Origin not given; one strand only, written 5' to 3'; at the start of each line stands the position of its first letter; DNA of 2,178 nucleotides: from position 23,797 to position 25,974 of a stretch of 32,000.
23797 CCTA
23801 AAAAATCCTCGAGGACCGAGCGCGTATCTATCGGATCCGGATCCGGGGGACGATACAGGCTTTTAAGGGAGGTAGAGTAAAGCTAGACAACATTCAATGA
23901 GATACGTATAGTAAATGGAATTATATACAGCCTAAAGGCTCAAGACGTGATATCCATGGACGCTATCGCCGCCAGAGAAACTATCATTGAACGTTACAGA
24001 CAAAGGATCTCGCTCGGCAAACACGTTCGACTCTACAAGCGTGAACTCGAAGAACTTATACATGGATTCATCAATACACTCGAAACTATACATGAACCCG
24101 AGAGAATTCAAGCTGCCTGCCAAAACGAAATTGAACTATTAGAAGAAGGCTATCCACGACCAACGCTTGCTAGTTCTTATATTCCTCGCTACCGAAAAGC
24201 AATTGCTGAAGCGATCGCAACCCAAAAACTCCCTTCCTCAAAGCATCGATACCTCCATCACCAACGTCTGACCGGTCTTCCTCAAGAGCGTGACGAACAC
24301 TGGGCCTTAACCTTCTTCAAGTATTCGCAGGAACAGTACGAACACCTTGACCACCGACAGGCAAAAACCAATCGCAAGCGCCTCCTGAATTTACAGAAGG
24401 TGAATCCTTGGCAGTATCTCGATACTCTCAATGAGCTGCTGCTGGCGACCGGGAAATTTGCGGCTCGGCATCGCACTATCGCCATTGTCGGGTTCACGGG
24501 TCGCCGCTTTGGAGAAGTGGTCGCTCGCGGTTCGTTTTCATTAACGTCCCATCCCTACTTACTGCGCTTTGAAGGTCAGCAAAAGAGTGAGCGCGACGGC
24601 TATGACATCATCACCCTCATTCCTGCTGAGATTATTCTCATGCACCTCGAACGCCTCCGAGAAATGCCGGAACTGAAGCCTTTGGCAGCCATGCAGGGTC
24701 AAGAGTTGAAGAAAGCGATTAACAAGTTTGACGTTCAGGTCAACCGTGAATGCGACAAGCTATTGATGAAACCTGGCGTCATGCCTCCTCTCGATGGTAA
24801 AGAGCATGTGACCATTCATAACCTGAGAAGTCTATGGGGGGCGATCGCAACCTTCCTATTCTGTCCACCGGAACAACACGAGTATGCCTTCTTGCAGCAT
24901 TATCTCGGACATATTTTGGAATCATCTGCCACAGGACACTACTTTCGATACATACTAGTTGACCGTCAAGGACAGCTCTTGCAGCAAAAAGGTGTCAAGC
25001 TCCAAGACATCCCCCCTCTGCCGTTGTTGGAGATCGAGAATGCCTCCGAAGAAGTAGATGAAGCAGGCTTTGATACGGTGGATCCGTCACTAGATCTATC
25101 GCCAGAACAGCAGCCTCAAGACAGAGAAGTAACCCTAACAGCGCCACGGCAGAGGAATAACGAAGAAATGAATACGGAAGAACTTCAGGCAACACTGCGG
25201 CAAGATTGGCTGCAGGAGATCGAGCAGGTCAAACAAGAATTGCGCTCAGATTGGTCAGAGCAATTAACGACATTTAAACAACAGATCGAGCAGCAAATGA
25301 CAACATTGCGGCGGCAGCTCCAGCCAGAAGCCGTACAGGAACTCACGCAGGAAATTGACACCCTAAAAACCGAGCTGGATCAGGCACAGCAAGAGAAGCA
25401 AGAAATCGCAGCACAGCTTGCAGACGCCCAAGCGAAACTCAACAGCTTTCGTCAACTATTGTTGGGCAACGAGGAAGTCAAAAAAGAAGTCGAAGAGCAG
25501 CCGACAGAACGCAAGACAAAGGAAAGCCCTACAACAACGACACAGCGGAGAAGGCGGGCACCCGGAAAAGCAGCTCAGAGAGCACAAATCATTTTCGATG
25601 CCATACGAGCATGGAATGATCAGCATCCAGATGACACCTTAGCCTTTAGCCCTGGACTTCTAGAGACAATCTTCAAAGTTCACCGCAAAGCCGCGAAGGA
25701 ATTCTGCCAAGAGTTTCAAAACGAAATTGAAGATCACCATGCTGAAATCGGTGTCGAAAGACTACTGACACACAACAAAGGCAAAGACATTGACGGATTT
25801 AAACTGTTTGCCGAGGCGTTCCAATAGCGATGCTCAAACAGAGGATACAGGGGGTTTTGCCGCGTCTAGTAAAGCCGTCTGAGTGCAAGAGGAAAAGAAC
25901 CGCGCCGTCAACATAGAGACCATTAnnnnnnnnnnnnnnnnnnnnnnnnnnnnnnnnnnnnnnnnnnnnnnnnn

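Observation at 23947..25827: Intact protelomerase (hairpin-telomere resolvase) gene embedded between cpcT and mutS2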

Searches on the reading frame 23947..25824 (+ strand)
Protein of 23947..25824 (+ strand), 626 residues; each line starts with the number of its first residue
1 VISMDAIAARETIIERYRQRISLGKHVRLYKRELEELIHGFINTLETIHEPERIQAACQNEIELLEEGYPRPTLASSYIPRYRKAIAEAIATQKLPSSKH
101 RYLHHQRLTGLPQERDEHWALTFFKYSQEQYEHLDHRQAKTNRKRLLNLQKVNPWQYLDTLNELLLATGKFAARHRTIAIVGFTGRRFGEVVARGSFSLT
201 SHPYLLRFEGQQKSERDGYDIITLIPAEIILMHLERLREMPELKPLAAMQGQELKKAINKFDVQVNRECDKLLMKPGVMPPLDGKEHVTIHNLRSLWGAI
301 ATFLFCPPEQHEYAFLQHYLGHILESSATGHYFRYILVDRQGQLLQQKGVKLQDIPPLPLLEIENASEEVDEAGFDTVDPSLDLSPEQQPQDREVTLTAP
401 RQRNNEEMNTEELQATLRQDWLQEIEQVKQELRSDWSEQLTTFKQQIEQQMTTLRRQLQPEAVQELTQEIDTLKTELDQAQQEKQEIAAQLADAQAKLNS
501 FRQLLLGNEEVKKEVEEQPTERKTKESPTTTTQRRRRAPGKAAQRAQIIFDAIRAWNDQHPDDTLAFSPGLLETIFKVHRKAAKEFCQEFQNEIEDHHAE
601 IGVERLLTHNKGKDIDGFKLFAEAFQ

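Call 3: search_protein_families(library=pfam, proteins=[window:23947-25824:+], max_evalue=10)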
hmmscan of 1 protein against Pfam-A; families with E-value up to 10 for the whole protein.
window:23947-25824:+ (626 aa): 18 families
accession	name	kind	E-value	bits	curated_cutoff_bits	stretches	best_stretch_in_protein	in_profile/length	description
PF16684.10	ResT-TelK_cat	-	8.2e-61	205.2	27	1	148-335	1-181/181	Telomere resolvase ResT/TelK catalytic domain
PF06810.17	Phage_scaffold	-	0.0069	16.8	35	1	462-533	19-92/170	Phage capsid assembly scaffolding protein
PF07889.17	DUF1664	-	0.014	15.9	34.6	1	440-503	39-101/124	Protein of unknown function (DUF1664)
PF20302.4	HisK-N-like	-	0.056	14.1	27.8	1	406-500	6-99/132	HisK-N-like globin domain of the ASK signalosome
PF22751.1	DUF488-N3a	-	0.12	13.1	27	1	564-611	41-89/118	Active DUF488-N3 subclade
PF00012.26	HSP70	-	0.2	10.3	20.6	1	403-499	497-591/599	Hsp70 protein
PF09769.14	ApoO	-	0.29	11.5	31.4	1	441-495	10-63/131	Apolipoprotein O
PF23991.1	DUF7310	-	0.73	10.8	40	1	448-518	2-73/83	Coiled-coil region of unknown function (DUF7310)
PF08028.16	Acyl-CoA_dh_2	-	0.76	10.5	22.7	1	477-549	30-97/134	Acyl-CoA dehydrogenase, C-terminal domain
PF07851.19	TMEM120A-B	-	1.9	8.1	29.8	1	409-518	10-113/324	TMEM120A/B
PF18593.6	CdiI_2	-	2.2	9.6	26.7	1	441-491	18-67/91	CdiI immunity protein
PF12729.13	4HB_MCP_1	-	2.2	8.3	27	2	427-497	105-175/181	Four helix bundle sensory module for signal transduction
PF13476.12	AAA_23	-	2.4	9.2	27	1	395-511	90-196/201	AAA domain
PF07544.18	Med9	-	3.1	8.4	26.9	1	471-526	7-63/80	RNA polymerase II transcription mediator complex subunit 9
PF07902.16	Gp58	-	3.1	6.4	34.5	1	425-510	225-309/594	gp58-like protein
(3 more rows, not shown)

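Call 4: search_protein_families(library=ncbifam, proteins=[window:23947-25824:+], max_evalue=10)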
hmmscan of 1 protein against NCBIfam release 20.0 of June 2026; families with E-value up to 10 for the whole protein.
window:23947-25824:+ (626 aa): 17 families
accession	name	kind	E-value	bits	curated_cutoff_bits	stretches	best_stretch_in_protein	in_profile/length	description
NF052462.1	TelomRslvTelAAgri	equivalog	1.5e-05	24.3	800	2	34-93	130-187/436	telomere resolvase TelA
NF033928.1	alph_xenorhab_A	subfamily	0.0013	18.1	125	1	419-496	139-207/339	alpha-xenorhabdolysin family binary toxin subunit A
NF041378.1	XopZ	subfamily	0.0019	16.2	1300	1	394-553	230-383/1292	XopZ family type III secretion system effector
NF033847.1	MCP_Sipho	equivalog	0.0049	16.1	75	1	438-545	3-107/549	major capsid protein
NF045780.1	TrlF_fam_ATP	equivalog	0.012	14.3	350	1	326-605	367-633/944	TrlF family AAA-like ATPase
NF005198.1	PRK06669.1-3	equivalog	0.08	12.1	200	1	402-519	27-138/299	flagellar assembly protein FliH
NF033620.0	pqiC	exception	0.092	12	200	1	176-222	116-164/184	membrane integrity-associated transporter subunit PqiC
NF042955.1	Ppl_antiphage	equivalog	0.18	9.7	1000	1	406-523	482-600/882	anti-phage protein Ppl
TIGR02168.1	SMC_prok_B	equivalog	0.19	9.4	567.35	1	404-523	251-885/1181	chromosome segregation protein SMC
TIGR02169.1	SMC_prok_A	equivalog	0.41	8.2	729.4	1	404-524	333-897/1165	chromosome segregation protein SMC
NF008438.0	PRK11281.1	equivalog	0.52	7.9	991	1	401-541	65-201/1113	mechanosensitive channel MscK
NF010289.0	PRK13729.1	equivalog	0.71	8.7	504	1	441-544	60-156/474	F-type conjugal transfer pilus assembly protein TraB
TIGR00237.1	xseA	equivalog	0.73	8.9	180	1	415-501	255-342/389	exodeoxyribonuclease VII large subunit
NF045487.1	ASRP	equivalog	2.9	6.4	300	1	409-526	356-473/593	archaea-specific SMC-related protein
TIGR04320.1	Surf_Exclu_PgrA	domain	4.4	6.5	70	1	425-498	279-352/360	SEC10/PgrA surface exclusion domain-containing protein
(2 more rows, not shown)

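Call 5: search_solved_structures(query=window:23947-25824:+, max_evalue=10, show_alignments=3)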
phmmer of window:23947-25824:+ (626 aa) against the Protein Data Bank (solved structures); distinct sequences matched with E-value up to 10: 10.
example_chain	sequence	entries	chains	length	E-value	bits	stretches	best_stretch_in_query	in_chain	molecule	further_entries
7edr_C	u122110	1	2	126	0.17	13.8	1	423-495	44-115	Moesin/ezrin/radixin homolog 2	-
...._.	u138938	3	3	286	0.28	13.1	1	385-532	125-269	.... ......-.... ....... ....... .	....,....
8fck_A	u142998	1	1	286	0.33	12.9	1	385-532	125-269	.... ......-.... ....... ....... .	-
7x5d_A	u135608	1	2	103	0.39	12.7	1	415-499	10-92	Lamin-A/C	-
3nr7_A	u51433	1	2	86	0.46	12.4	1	448-508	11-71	DNA-binding protein H-NS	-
8whh_E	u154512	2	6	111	0.87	11.5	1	410-502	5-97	CLIP1 protein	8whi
6osx_A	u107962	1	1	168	1.5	10.8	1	177-226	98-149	Protein YmbA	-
7ad3_F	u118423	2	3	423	3.5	9.5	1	454-506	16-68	STE4 isoform 1 | Guanine nucleotide-binding protein subunit beta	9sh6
9cuy_c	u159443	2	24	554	4.2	9.3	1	424-486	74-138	Short tail fiber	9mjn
9spj_j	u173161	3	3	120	6.2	8.7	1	438-538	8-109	60S ribosomal protein L35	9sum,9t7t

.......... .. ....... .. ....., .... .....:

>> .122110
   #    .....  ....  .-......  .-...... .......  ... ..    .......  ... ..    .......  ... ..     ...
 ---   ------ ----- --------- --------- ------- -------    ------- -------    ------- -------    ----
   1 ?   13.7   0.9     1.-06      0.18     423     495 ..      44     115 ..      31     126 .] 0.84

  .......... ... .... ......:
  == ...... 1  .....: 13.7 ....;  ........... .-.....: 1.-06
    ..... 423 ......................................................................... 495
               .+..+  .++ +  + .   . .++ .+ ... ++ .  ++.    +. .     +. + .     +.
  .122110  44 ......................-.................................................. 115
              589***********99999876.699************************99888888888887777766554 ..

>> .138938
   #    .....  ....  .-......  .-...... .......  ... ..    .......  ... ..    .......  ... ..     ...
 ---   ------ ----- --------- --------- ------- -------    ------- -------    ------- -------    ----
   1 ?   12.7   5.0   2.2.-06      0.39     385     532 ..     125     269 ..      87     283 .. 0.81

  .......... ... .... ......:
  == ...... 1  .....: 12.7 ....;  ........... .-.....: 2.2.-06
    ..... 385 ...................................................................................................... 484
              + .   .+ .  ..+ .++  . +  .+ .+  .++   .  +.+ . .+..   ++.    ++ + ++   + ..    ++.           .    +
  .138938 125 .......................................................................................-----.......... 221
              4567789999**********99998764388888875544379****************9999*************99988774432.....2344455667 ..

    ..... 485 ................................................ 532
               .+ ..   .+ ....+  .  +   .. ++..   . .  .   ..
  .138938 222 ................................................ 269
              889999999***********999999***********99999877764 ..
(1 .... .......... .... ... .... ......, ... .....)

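Call 6: find_homologous_proteins(query=window:23947-25824:+)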
Query window:23947-25824:+ (626 aa): 140 proteins with E <= 0.001 among 8000 candidates; the best 120 are listed.
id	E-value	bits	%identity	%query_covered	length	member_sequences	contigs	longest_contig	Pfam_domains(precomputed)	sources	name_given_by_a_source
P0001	0.0e+0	1315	94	100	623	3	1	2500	PF16684.11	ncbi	ncbi:MAG: protelomerase family protein [Cyanobacteria bacterium P01_A01_bin.17]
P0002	0.0e+0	1172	84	100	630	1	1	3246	PF16684.11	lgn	-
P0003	2.6e-298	1009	73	100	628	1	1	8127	PF16684.11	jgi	jgi:hypothetical protein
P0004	6.3e-263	892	65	100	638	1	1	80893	PF16684.11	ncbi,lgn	-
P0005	2.2e-261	887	65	100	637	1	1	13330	PF16684.11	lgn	-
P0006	3.1e-256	870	63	99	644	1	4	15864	PF16684.11,PF28159.1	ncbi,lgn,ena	ncbi:MAG: protelomerase family protein [Thermosynechococcaceae cyanobacterium]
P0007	1.7e-255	868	64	99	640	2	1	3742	PF16684.11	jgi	jgi:hypothetical protein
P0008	1.2e-192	660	50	99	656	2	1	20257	PF16684.11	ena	-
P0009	2.4e-191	656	50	100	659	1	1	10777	PF16684.11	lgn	-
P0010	6.2e-191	654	50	98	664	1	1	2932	PF16684.11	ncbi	-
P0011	2.4e-189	649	50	100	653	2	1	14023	PF16684.11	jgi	jgi:hypothetical protein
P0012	3.4e-189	649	51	98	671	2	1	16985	PF16684.11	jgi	jgi:hypothetical protein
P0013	1.2e-188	647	49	99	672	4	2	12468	PF16684.11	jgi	jgi:hypothetical protein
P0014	3.3e-188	645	50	100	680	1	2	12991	PF16684.11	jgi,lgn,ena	jgi:hypothetical protein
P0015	3.4e-188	645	50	100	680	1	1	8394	PF16684.11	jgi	jgi:hypothetical protein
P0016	3.7e-188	645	49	98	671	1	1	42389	PF16684.11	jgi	jgi:hypothetical protein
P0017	3.3e-187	642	50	98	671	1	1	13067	PF16684.11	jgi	jgi:predicted nucleic acid-binding Zn-ribbon protein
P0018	6.3e-184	631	67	69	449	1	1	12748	PF16684.11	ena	-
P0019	6.1e-182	625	49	98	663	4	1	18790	PF16684.11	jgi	jgi:hypothetical protein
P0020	3.7e-166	573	48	98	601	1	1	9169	PF16684.11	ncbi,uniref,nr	ncbi:protelomerase family protein [Lyngbya confervoides]|uniref:Telomere resolvase n=1 Tax=Lyngbya c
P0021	8.8e-166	571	48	98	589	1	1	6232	PF16684.11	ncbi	-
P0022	8.0e-163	562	47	94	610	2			PF16684.11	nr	nr:protelomerase family protein [Petrachloros mirabilis]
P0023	1.0e-162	561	48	98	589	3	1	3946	PF16684.11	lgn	-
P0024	1.3e-161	558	47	98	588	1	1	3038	PF16684.11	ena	-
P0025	8.1e-161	555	46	99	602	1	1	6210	PF16684.11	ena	-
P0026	2.1e-160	554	45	99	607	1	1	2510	PF16684.11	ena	-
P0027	3.4e-156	540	47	98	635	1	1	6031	PF16684.11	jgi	jgi:hypothetical protein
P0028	6.7e-156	539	44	98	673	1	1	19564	PF16684.11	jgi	jgi:integrase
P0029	8.4e-156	538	42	98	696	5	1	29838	PF16684.11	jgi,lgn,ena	jgi:hypothetical protein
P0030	2.9e-154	533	44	98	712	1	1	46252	PF16684.11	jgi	jgi:hypothetical protein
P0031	9.5e-153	528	45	98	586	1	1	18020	PF16684.11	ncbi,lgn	ncbi:MAG: protelomerase family protein [Cyanobacteria bacterium P01_F01_bin.42]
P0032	1.4e-152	528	44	98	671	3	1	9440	PF16684.11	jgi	jgi:Telomere resolvase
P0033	1.2e-151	525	44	98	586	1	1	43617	PF16684.11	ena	-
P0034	3.9e-151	523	46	98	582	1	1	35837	PF16684.11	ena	-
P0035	5.9e-151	522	55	58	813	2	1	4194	PF16684.11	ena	-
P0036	7.0e-151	522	43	98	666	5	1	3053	PF16684.11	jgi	jgi:integrase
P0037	3.9e-150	520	48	91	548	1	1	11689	PF16684.11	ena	-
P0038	2.0e-149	517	46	99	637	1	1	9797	PF16684.11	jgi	jgi:Telomere resolvase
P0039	2.4e-149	517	45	98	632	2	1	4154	PF16684.11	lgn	-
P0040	4.7e-148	513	54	56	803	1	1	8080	PF16684.11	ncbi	-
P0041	2.3e-147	511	55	56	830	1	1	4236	PF16684.11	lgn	-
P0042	3.7e-147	510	50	80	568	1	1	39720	PF16684.11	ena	-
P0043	8.4e-147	509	51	71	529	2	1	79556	PF16684.11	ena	-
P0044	3.2e-146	507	52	61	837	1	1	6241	PF16684.11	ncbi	-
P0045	6.1e-146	506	45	98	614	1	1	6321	PF16684.11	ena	-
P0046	9.5e-146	505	44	98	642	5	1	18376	PF16684.11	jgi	jgi:hypothetical protein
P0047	1.7e-145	504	43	98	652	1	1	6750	PF16684.11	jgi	jgi:hypothetical protein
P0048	1.8e-145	504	45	97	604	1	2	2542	PF16684.11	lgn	-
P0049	2.5e-145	504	45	99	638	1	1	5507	PF16684.11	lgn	-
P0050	2.6e-145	504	43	98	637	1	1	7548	PF14197.12,PF16684.11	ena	-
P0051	7.4e-145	502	45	93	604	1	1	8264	PF16684.11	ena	-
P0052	8.4e-145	502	44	99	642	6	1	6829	PF16684.11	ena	-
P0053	1.0e-144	502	54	57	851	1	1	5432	PF16684.11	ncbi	-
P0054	2.2e-144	501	40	99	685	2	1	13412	PF16684.11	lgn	-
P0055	3.9e-144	500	45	90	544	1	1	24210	PF16684.11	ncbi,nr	ncbi:MAG: hypothetical protein HC810_00090 [Acaryochloridaceae cyanobacterium RL_2_7]|nr:hypothetica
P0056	4.9e-144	499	42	98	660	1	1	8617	PF16684.11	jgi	jgi:Telomere resolvase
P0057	6.1e-144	499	56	56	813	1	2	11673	PF16684.11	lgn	-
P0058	1.6e-143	498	42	98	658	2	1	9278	PF16684.11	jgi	jgi:Telomere resolvase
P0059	2.1e-143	497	42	98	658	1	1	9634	PF16684.11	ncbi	-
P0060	3.0e-143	497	43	99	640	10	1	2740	PF16684.11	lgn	-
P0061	4.0e-143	496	48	66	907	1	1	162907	PF16684.11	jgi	jgi:hypothetical protein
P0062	1.5e-142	495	40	98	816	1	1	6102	PF16684.11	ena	-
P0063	1.9e-142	494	42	98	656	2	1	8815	PF16684.11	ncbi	-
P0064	5.8e-142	493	43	98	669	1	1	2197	PF16684.11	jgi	jgi:integrase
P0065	6.4e-142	493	43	98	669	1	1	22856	PF16684.11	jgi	jgi:integrase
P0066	2.6e-141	491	49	66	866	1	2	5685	PF16684.11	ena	-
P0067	4.2e-141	490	41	98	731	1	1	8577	PF16684.11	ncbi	-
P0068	4.3e-141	490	56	57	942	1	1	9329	PF16684.11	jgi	jgi:hypothetical protein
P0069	1.7e-140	488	42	98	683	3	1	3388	PF16684.11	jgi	jgi:Telomere resolvase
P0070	1.9e-140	488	42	98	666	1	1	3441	PF16684.11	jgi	jgi:hypothetical protein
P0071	2.1e-140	488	40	98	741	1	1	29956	PF16684.11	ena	-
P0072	2.5e-140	487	42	98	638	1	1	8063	PF14197.12,PF16684.11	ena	-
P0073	9.5e-140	485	40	99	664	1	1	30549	PF16684.11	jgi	jgi:Telomere resolvase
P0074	3.7e-139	483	41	98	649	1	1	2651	PF16684.11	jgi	-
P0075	7.9e-138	479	42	98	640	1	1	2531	PF16684.11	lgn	-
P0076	9.6e-138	479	40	99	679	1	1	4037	PF14197.12,PF16684.11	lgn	-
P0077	2.4e-137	477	42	98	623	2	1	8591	PF16684.11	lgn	-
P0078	2.5e-137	477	41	98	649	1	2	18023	PF16684.11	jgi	jgi:hypothetical protein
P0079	4.7e-137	476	42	98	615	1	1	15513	PF16684.11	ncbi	ncbi:MAG: protelomerase family protein [Thermosynechococcaceae cyanobacterium]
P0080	9.0e-137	476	40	98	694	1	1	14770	PF16684.11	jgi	jgi:Telomere resolvase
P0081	1.0e-136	475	40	98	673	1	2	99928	PF16684.11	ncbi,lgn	-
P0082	2.2e-136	474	40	98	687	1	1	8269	PF16684.11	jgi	jgi:integrase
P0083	2.2e-136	474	40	98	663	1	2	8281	PF16684.11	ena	-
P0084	2.3e-136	474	42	98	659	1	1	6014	PF16684.11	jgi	jgi:integrase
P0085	1.4e-135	472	42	98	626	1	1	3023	PF16684.11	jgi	jgi:Telomere resolvase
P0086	2.7e-135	471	39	98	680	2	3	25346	PF16684.11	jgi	jgi:hypothetical protein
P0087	3.3e-135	470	41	98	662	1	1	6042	PF16684.11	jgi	jgi:Telomere resolvase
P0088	3.4e-135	470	39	99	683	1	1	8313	PF16684.11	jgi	jgi:Telomere resolvase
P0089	6.1e-135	469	40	98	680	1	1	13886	PF16684.11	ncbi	-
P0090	6.7e-135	469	40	98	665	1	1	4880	PF16684.11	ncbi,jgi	jgi:hypothetical protein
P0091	2.4e-134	467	39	99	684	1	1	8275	PF16684.11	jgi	jgi:Telomere resolvase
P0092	7.2e-134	466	40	98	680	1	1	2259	PF16684.11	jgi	jgi:Telomere resolvase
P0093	7.9e-134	466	49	60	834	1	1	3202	PF16684.11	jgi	jgi:hypothetical protein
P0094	9.1e-134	466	56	49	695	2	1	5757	PF16684.11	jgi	-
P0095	8.2e-133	462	40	98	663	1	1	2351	PF16684.11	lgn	-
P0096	1.0e-132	462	54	56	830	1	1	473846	PF16684.11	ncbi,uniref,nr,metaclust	ncbi:protelomerase family protein [Gloeothece verrucosa]|uniref:Telomere resolvase ResT/TelK catalyt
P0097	2.0e-132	461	48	72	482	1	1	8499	PF16684.11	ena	-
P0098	1.3e-131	458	41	98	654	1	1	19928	PF16684.11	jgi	jgi:integrase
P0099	2.3e-131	458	39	99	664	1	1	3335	PF16684.11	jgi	jgi:Telomere resolvase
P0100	1.0e-130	455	41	99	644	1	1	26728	PF16684.11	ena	-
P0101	1.2e-130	455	59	57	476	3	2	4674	PF16684.11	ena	-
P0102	2.3e-130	454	40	98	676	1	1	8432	PF16684.11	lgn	-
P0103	6.3e-130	453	40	99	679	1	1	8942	PF16684.11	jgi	jgi:Telomere resolvase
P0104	2.3e-122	428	53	63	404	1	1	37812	PF16684.11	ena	-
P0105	7.6e-114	400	44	80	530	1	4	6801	PF16684.11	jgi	jgi:integrase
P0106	7.6e-114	400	57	53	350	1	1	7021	PF16684.11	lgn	-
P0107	8.6e-112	393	44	79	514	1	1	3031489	PF16684.11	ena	-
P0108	8.3e-111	390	43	79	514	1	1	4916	PF16684.11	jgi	jgi:Telomere resolvase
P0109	1.8e-109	385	52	57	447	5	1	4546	PF16684.11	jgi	jgi:hypothetical protein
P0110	1.3e-108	383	41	80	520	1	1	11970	PF16684.11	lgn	-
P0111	2.0e-108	382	46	70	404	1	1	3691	PF16684.11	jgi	jgi:hypothetical protein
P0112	2.5e-108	382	42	80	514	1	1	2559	PF16684.11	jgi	jgi:Telomere resolvase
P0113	5.8e-105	370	56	47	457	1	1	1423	PF16684.11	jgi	jgi:hypothetical protein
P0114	2.0e-104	369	41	79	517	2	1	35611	PF16684.11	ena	-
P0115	2.3e-104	369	41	80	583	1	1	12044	PF16684.11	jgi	jgi:Telomere resolvase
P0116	1.2e-103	366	43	57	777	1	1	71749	PF16684.11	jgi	jgi:hypothetical protein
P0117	2.3e-103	365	36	98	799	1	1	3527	PF16684.11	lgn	-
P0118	8.1e-101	357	41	57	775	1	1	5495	PF16684.11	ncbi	ncbi:MAG: protelomerase family protein [Chroococcidiopsis sp.]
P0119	7.4e-98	347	41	56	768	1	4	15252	PF16684.11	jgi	jgi:hypothetical protein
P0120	4.9e-97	344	42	56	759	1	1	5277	PF16684.11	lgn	-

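Call 12: find_related_loci(query=window:23947-25824:+, collection=genome_contigs, flank=10000)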
Query window:23947-25824:+ (626 aa) in genome_contigs; peptide patterns used: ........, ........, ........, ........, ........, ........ (x = any residue, [..] = any of these).
119 stretches matched a pattern, but none encodes a relative of the query by tblastn (E <= 1e-3).
